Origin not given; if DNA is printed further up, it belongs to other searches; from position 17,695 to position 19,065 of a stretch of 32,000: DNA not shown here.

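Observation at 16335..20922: Candidate undescribed TIR / SLOG / radical-SAM module on an AT-rich island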

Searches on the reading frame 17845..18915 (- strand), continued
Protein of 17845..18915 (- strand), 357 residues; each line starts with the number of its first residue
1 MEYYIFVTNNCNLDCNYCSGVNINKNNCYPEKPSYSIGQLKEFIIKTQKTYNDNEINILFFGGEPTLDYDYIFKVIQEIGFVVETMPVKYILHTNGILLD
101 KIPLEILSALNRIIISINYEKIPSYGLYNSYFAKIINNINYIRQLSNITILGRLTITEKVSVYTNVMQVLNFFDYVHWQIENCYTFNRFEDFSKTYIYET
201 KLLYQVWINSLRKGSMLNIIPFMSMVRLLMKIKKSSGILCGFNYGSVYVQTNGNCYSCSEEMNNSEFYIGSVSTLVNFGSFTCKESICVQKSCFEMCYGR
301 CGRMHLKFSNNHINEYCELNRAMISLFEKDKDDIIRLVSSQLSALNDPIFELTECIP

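Call 78: find_related_loci(query=A2, collection=viral_contigs, flank=6000)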
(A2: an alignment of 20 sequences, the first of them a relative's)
Query A2 (357 aa) in viral_contigs; peptide patterns used: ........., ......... (x = any residue, [..] = any of these).
600 stretches matched a pattern (row limit reached: there are more); 24 encode a relative of the query (tblastn E <= 1e-3); 24 distinct loci.
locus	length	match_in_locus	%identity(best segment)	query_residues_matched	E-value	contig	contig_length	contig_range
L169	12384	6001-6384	28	5-138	6e-10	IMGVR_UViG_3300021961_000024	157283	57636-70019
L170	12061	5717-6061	28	7-123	2e-9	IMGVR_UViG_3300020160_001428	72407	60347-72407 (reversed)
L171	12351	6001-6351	29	5-123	6e-9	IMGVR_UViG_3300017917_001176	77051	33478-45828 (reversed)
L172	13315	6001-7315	28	5-123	5e-9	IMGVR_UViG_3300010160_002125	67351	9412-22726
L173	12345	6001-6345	27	7-123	1e-8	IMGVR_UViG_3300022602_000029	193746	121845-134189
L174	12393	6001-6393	25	5-149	1e-8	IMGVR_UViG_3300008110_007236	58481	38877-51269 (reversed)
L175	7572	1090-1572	28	1-168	7e-8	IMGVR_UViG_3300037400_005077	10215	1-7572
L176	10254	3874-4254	29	5-120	1e-7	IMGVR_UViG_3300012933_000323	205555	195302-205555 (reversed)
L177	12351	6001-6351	27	5-123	2e-7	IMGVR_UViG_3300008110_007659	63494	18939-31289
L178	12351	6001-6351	27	5-123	2e-7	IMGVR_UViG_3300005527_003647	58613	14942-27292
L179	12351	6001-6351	27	5-123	3e-7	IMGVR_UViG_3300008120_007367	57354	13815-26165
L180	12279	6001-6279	35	5-94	3e-7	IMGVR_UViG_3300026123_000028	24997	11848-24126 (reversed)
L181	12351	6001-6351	27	5-123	2e-7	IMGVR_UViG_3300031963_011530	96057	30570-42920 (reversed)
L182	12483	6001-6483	28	1-168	3e-7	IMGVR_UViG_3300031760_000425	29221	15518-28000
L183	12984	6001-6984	22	1-323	1e-16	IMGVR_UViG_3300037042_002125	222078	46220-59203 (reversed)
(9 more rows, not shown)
